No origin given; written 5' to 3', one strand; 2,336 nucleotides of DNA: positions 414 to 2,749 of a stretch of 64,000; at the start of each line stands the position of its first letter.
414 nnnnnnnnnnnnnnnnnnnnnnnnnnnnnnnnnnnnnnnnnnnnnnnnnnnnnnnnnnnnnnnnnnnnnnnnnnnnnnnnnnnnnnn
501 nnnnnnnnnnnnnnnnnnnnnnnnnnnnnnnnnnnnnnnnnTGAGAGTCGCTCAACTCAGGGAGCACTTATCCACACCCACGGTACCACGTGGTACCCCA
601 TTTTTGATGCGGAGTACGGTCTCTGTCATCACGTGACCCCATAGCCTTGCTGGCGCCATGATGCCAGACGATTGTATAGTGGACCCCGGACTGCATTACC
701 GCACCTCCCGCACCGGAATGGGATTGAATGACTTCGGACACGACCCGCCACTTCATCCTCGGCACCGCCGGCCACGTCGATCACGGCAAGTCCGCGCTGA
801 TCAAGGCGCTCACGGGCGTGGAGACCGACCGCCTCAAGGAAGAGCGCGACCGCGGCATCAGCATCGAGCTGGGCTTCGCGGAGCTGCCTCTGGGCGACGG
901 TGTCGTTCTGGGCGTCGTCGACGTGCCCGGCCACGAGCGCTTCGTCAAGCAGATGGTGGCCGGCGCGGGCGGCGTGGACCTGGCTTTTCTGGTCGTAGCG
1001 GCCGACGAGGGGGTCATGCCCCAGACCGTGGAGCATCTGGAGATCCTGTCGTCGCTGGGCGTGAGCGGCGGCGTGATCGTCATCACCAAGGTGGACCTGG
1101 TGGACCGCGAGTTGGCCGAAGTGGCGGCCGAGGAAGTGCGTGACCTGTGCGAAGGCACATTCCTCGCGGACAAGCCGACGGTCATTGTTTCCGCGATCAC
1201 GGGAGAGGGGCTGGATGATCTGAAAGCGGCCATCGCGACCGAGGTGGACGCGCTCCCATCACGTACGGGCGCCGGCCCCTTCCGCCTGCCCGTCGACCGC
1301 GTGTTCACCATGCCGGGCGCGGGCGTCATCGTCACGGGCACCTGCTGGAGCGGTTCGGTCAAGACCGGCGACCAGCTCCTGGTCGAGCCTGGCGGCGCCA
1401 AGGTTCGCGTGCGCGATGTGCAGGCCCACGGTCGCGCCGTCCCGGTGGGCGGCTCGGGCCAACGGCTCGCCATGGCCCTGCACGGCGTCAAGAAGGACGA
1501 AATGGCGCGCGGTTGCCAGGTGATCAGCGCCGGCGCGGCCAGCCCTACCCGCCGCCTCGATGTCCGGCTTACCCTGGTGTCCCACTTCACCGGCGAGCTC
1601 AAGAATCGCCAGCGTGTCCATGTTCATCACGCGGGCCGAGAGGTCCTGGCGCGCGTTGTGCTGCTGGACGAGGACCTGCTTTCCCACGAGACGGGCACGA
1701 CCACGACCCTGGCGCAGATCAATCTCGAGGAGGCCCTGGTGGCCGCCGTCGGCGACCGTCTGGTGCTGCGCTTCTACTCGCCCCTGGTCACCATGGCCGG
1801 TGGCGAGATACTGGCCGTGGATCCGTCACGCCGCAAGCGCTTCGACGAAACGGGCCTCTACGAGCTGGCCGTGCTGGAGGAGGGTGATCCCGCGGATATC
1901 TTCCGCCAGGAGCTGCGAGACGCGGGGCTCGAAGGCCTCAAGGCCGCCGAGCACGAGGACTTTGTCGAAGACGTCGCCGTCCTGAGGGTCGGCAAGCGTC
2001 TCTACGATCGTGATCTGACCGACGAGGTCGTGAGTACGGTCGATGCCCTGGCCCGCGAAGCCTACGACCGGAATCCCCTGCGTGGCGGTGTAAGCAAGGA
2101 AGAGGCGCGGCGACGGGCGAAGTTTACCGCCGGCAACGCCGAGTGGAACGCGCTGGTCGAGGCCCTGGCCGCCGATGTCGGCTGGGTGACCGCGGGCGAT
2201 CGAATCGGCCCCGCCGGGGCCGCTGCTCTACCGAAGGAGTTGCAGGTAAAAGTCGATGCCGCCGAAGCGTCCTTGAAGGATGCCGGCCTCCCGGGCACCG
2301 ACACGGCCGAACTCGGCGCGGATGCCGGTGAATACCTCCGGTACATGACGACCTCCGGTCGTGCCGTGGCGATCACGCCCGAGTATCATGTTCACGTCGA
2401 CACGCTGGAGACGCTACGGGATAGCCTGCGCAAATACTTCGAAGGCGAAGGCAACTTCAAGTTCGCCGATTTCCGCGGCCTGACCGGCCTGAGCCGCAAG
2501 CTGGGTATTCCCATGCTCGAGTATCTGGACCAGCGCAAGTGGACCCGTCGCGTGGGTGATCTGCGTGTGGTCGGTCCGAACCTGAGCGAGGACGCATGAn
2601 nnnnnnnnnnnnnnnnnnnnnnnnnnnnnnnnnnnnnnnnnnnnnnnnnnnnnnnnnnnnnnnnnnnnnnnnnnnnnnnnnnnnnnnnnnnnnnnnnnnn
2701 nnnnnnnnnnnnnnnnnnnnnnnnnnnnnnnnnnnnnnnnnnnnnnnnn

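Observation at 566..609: Three-copy intergenic repeat coupling a perfect DnaA box to a parS-like palindrome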

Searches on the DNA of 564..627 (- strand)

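Call 64: build_rna_model(alignment_id=A3, structure=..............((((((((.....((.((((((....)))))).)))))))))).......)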
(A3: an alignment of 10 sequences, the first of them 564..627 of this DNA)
Model R1 built from alignment A3 (10 sequences, 64 columns); structure: as given.
model positions 64; base pairs 16; branch points 0; effective number of sequences 4.31; information 0.876 bits per position. Calibrated on 0.2 Mb of random sequence (short: E-values are rough).
structure used (alignment columns):
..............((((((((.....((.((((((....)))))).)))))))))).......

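Call 65: search_with_rna_model(model_id=R1, sources=[window, L001, L003, L005, L006, L007, L008, L009, L010, L011, L013, L014, L015, L025, L027, L029], max_evalue=5)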
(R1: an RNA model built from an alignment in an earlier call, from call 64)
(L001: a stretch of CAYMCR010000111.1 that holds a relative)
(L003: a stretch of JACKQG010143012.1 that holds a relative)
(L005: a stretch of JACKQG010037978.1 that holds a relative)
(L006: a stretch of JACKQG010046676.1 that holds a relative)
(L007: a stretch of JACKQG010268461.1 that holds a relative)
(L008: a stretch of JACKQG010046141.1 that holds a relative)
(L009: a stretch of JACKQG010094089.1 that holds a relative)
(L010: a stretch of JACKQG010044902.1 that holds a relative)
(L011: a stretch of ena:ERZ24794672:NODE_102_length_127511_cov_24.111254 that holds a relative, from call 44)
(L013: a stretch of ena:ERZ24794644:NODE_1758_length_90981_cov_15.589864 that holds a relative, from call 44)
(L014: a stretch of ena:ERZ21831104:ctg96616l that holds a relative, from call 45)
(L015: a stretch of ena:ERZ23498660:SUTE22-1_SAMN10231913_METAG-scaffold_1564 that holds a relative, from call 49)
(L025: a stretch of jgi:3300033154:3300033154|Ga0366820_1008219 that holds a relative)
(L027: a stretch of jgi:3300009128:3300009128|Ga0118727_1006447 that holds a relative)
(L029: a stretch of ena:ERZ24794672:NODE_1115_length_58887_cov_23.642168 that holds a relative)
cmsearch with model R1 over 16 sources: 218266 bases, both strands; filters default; matches with E-value up to 5: 27.
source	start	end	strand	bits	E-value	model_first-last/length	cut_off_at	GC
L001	4001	4064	-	84.4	8.2e-21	1-64/64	no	0.56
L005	2964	3027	+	82.9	2.2e-20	1-64/64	no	0.53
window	26126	26189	+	82.5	2.8e-20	1-64/64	no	0.55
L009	487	550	-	81.3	6.1e-20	1-64/64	no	0.67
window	36713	36776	-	80.1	1.3e-19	1-64/64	no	0.59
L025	6971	7034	+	79.5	2e-19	1-64/64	no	0.59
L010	425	488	-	79.5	2e-19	1-64/64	no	0.56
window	564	627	-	78.9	3e-19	1-64/64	no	0.55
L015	9837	9900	-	78.9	3e-19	1-64/64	no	0.55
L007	295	358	-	73.3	1.2e-17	1-64/64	no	0.52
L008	2432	2495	+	67.5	5e-16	1-64/64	no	0.53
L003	903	966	+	62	1.8e-14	1-64/64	no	0.48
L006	3048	3089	-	53.4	4.8e-12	23-64/64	5'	0.55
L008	2458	2486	-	29.8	2.3e-05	22-50/64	no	0.62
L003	929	957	-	27.7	8.8e-05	22-50/64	no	0.72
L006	3066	3081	+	19.2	0.022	31-46/64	no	0.62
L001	4019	4034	+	19.2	0.022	31-46/64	no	0.62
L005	2994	3009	-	19.2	0.022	31-46/64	no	0.62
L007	313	328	+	19.2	0.022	31-46/64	no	0.62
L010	443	458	+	19.2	0.022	31-46/64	no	0.62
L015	9855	9870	+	19.2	0.022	31-46/64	no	0.62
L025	7001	7016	-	17.9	0.051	31-46/64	no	0.75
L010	1156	1193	-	12.1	2.2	16-56/64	no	0.71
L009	505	520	+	11.5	3.4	31-46/64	no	0.81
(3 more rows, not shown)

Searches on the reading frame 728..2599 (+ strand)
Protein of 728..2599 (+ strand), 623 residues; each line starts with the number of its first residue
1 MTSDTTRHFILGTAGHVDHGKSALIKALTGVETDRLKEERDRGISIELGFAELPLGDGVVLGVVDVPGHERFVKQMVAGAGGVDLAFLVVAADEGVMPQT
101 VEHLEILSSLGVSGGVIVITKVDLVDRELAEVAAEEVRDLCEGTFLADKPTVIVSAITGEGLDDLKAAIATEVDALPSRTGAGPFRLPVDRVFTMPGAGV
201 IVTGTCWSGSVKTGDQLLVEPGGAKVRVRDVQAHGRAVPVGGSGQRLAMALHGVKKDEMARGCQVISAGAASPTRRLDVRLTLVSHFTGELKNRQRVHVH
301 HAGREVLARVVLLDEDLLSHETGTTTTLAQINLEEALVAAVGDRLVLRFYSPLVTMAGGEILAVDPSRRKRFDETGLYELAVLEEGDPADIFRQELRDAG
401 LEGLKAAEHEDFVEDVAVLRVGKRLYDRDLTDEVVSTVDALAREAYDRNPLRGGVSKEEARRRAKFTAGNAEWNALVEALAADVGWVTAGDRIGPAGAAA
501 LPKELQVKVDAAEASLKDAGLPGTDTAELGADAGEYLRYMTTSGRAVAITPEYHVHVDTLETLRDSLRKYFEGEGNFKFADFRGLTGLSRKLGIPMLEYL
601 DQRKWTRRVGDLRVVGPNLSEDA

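Call 24: search_protein_families(library=pfam, proteins=[window:728-2599:+], max_evalue=0.00001)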
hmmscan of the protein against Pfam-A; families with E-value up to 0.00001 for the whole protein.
window:728-2599:+ (623 aa): 5 families
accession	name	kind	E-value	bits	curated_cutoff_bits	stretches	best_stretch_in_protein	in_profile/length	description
PF00009.33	GTP_EFTU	-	8.9e-36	123.7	26.5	1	7-171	2-184/188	Elongation factor Tu GTP binding domain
PF09107.17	SelB-wing_3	-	3.4e-16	58.9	23.2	1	570-614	2-46/47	Elongation factor SelB, winged helix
PF25461.1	Beta-barrel_SelB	-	7.4e-16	58.7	27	1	281-367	4-79/80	Selenocysteine-specific elongation factor, beta-barrel domain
PF09106.17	SelB-wing_2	-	2.8e-06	27.7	22.3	0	447-483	9-45/57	Elongation factor SelB, winged helix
PF03144.31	GTP_EFTU_D2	-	5.1e-06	27.3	30.3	0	199-263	1-70/73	Elongation factor Tu domain 2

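Call 43: find_homologous_proteins(query=window:728-2599:+, max_evalue=1e-30)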
Query window:728-2599:+ (623 aa): 7998 proteins with E <= 1e-30 among 8000 candidates; the best 120 are listed.
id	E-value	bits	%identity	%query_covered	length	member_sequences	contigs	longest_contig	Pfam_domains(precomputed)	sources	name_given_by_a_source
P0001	0.0e+0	1357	100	100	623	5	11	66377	PF09107.18,PF09106.18,PF00009.34,PF25461.2,PF03144.32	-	-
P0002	0.0e+0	1145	84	100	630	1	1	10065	PF09107.18,PF09106.18,PF00009.34,PF25461.2,PF03144.32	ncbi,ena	-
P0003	0.0e+0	1139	84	100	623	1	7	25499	PF09107.18,PF00009.34,PF25461.2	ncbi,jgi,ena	-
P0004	0.0e+0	1132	84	100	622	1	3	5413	PF09107.18,PF09106.18,PF00009.34,PF25461.2,PF03144.32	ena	-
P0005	0.0e+0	1131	84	100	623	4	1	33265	PF09107.18,PF09106.18,PF00009.34,PF03193.23,PF25461.2,PF03144.32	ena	-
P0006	0.0e+0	1127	84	100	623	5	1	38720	PF09107.18,PF09106.18,PF00009.34,PF03193.23,PF25461.2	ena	-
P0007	0.0e+0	1123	84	100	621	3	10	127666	PF09107.18,PF00009.34,PF25461.2,PF03144.32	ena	-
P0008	0.0e+0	1081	81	100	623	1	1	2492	PF09107.18,PF00009.34,PF03193.23,PF25461.2,PF03144.32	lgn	-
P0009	0.0e+0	1070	80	100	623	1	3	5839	PF09107.18,PF09106.18,PF00009.34,PF03193.23,PF25461.2,PF03144.32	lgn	-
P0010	0.0e+0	1070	80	100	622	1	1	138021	PF09107.18,PF00009.34,PF03193.23,PF25461.2,PF03144.32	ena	-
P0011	1.6e-269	914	79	87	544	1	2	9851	PF00009.34,PF03193.23,PF25461.2,PF03144.32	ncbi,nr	ncbi:selenocysteine-specific translation elongation factor, partial [bacterium]|nr:selenocysteine-sp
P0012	6.3e-263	892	69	99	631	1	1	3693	PF09107.18,PF00009.34,PF25461.2,PF03144.32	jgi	jgi:selenocysteine-specific elongation factor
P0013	3.3e-258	876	68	100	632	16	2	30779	PF01926.30,PF09107.18,PF00009.34,PF25461.2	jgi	-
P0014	2.9e-246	837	64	99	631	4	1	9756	PF09107.18,PF00009.34,PF25461.2,PF03144.32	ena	-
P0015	6.9e-243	826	64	99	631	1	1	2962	PF09107.18,PF00009.34,PF25461.2,PF03144.32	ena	-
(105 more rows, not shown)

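Call 44: find_encoding_contigs(protein=P0007, flank=10000, max_places=3)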
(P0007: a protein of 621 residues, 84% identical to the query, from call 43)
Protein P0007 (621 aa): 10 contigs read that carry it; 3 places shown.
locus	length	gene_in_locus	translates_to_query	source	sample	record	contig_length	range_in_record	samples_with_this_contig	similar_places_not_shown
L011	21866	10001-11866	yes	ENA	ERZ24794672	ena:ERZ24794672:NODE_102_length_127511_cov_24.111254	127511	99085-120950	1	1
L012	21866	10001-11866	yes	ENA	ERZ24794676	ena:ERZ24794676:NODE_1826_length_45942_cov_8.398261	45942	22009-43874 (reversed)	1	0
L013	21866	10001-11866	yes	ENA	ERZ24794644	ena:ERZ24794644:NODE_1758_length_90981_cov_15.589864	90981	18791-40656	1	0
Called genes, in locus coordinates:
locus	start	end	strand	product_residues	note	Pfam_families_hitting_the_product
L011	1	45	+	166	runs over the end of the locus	PF13801:Metal_resist, PF07813:LTXXQ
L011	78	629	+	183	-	PF04542:Sigma70_r2, PF08281:Sigma70_r4_2, PF04545:Sigma70_r4, PF22233:PhyR_sigma-like (weak)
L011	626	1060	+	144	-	PF13490:zf-HC2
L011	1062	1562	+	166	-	PF13801:Metal_resist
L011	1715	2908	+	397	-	PF00515:TPR_1 (faint), PF07719:TPR_2 (faint), PF13176:TPR_7 (faint), PF13428:TPR_14 (faint), PF13431:TPR_17 (faint), PF13432:TPR_16 (faint), PF14559:TPR_19 (weak)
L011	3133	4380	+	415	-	PF07498:Rho_N, PF07497:Rho_RNA_bind, PF00006:ATP-synt_ab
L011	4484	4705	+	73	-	PF01197:Ribosomal_L31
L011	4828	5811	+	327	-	PF07136:DUF1385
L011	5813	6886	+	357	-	PF03462:PCRF, PF00472:RF-1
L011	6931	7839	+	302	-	PF17827:PrmC_N, PF05175:MTS, PF08241:Methyltransf_11 (weak), PF08242:Methyltransf_12, PF13649:Methyltransf_25, PF13847:Methyltransf_31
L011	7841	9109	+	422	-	PF00275:EPSP_synthase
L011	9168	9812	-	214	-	-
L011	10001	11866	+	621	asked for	PF00009:GTP_EFTU, PF03144:GTP_EFTU_D2 (faint), PF25461:Beta-barrel_SelB, PF09107:WHD_3rd_SelB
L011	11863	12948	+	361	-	PF04551:GcpE, PF26540:GcpE_C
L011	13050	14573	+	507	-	PF13860:FlgD_ig (weak)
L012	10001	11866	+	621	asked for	PF00009:GTP_EFTU, PF03144:GTP_EFTU_D2 (faint), PF25461:Beta-barrel_SelB, PF09107:WHD_3rd_SelB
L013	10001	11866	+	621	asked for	PF00009:GTP_EFTU, PF03144:GTP_EFTU_D2 (faint), PF25461:Beta-barrel_SelB, PF09107:WHD_3rd_SelB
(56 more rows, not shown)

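Call 45: find_encoding_contigs(protein=P0010, flank=10000, max_places=2)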
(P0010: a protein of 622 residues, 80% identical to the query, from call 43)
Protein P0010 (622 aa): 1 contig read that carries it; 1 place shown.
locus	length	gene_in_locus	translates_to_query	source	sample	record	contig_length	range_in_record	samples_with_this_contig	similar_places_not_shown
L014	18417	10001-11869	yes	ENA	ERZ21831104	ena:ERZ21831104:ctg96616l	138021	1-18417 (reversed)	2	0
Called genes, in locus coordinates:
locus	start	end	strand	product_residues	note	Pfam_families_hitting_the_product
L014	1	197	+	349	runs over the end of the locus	PF01926:MMR_HSR1 (faint), PF06071:YchF-GTPase_C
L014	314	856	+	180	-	PF13801:Metal_resist, PF07813:LTXXQ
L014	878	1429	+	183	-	PF04542:Sigma70_r2, PF08281:Sigma70_r4_2, PF04545:Sigma70_r4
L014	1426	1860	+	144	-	PF13490:zf-HC2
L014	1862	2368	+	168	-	-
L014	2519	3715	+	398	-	PF07719:TPR_2 (faint), PF13424:TPR_12 (faint), PF13428:TPR_14 (faint), PF00515:TPR_1 (faint), PF04212:MIT (faint), PF13174:TPR_6 (faint), PF13414:TPR_11 (weak), PF14559:TPR_19 (weak), +4 more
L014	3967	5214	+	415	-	PF07498:Rho_N, PF07497:Rho_RNA_bind, PF00006:ATP-synt_ab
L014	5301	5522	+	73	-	PF01197:Ribosomal_L31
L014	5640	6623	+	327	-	PF07136:DUF1385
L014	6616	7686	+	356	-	PF03462:PCRF, PF00472:RF-1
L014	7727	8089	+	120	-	PF17827:PrmC_N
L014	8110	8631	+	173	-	PF01170:UPF0020 (faint), PF05175:MTS, PF08242:Methyltransf_12 (faint), PF13649:Methyltransf_25, PF13847:Methyltransf_31 (weak)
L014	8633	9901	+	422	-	PF00275:EPSP_synthase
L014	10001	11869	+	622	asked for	PF00009:GTP_EFTU, PF03193:RsgA_GTPase (faint), PF03144:GTP_EFTU_D2, PF25461:Beta-barrel_SelB, PF09107:WHD_3rd_SelB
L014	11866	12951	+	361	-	PF04551:GcpE, PF26540:GcpE_C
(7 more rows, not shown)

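Call 49: find_encoding_contigs(protein=P0001, flank=10000, max_places=10)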
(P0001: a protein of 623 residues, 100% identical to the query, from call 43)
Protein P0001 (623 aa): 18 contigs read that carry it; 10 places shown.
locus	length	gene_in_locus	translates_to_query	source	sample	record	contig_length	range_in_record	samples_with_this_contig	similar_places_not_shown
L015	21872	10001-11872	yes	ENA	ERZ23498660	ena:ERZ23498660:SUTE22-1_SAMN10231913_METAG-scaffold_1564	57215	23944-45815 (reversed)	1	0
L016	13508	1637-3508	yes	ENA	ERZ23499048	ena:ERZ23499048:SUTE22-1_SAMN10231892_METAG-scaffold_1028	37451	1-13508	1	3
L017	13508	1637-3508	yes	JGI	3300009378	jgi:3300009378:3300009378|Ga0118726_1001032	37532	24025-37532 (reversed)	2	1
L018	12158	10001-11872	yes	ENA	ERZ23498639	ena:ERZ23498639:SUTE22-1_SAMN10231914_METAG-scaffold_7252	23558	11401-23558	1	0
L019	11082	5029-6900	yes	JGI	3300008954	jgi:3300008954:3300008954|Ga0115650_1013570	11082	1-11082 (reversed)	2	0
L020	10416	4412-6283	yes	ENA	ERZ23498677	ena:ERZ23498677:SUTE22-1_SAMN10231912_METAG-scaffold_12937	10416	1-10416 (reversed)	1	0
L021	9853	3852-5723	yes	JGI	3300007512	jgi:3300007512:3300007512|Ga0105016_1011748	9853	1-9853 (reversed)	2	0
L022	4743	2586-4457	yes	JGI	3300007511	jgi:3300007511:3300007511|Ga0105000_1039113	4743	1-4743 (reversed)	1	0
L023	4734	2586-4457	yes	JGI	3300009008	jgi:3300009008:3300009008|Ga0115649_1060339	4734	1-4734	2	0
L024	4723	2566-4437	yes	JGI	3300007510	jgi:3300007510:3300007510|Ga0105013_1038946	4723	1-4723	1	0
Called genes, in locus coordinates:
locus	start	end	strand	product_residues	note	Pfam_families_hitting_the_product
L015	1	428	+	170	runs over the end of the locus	PF13801:Metal_resist, PF07813:LTXXQ (weak)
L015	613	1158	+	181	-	PF04542:Sigma70_r2, PF08281:Sigma70_r4_2, PF04545:Sigma70_r4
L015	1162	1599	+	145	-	PF13490:zf-HC2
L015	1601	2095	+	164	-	PF13801:Metal_resist (weak)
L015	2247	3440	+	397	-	PF00515:TPR_1 (faint), PF07719:TPR_2 (faint), PF13174:TPR_6 (faint), PF13176:TPR_7 (faint), PF13428:TPR_14 (faint), PF13414:TPR_11 (weak), PF13424:TPR_12 (faint), PF14559:TPR_19 (weak), +2 more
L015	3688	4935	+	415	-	PF07498:Rho_N, PF07497:Rho_RNA_bind, PF00006:ATP-synt_ab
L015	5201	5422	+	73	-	PF01197:Ribosomal_L31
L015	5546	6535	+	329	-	PF07136:DUF1385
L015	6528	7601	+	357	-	PF03462:PCRF, PF00472:RF-1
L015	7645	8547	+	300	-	PF17827:PrmC_N, PF05175:MTS, PF13649:Methyltransf_25 (faint)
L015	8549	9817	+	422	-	PF00275:EPSP_synthase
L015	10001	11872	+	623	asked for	PF00009:GTP_EFTU, PF03144:GTP_EFTU_D2 (weak), PF25461:Beta-barrel_SelB, PF09106:WHD_2nd_SelB (weak), PF09107:WHD_3rd_SelB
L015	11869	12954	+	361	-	PF04551:GcpE, PF26540:GcpE_C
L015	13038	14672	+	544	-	PF00270:DEAD, PF04851:ResIII (faint), PF00271:Helicase_C, PF25399:DeaD_dimer, PF03880:DbpA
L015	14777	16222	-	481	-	PF05833:NFACT_N, PF05670:NFACT-R_1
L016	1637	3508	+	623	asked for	PF00009:GTP_EFTU, PF03144:GTP_EFTU_D2 (weak), PF25461:Beta-barrel_SelB, PF09106:WHD_2nd_SelB (weak), PF09107:WHD_3rd_SelB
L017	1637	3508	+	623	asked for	PF00009:GTP_EFTU, PF03144:GTP_EFTU_D2 (weak), PF25461:Beta-barrel_SelB, PF09106:WHD_2nd_SelB (weak), PF09107:WHD_3rd_SelB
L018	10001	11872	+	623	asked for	PF00009:GTP_EFTU, PF03144:GTP_EFTU_D2 (weak), PF25461:Beta-barrel_SelB, PF09106:WHD_2nd_SelB (weak), PF09107:WHD_3rd_SelB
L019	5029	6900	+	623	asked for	PF00009:GTP_EFTU, PF03144:GTP_EFTU_D2 (weak), PF25461:Beta-barrel_SelB, PF09106:WHD_2nd_SelB (weak), PF09107:WHD_3rd_SelB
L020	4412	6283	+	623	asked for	PF00009:GTP_EFTU, PF03144:GTP_EFTU_D2 (weak), PF25461:Beta-barrel_SelB, PF09106:WHD_2nd_SelB (weak), PF09107:WHD_3rd_SelB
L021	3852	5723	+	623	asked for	PF00009:GTP_EFTU, PF03144:GTP_EFTU_D2 (weak), PF25461:Beta-barrel_SelB, PF09106:WHD_2nd_SelB (weak), PF09107:WHD_3rd_SelB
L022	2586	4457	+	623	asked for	PF00009:GTP_EFTU, PF03144:GTP_EFTU_D2 (weak), PF25461:Beta-barrel_SelB, PF09106:WHD_2nd_SelB (weak), PF09107:WHD_3rd_SelB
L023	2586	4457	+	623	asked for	PF00009:GTP_EFTU, PF03144:GTP_EFTU_D2 (weak), PF25461:Beta-barrel_SelB, PF09106:WHD_2nd_SelB (weak), PF09107:WHD_3rd_SelB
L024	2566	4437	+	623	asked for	PF00009:GTP_EFTU, PF03144:GTP_EFTU_D2 (weak), PF25461:Beta-barrel_SelB, PF09106:WHD_2nd_SelB (weak), PF09107:WHD_3rd_SelB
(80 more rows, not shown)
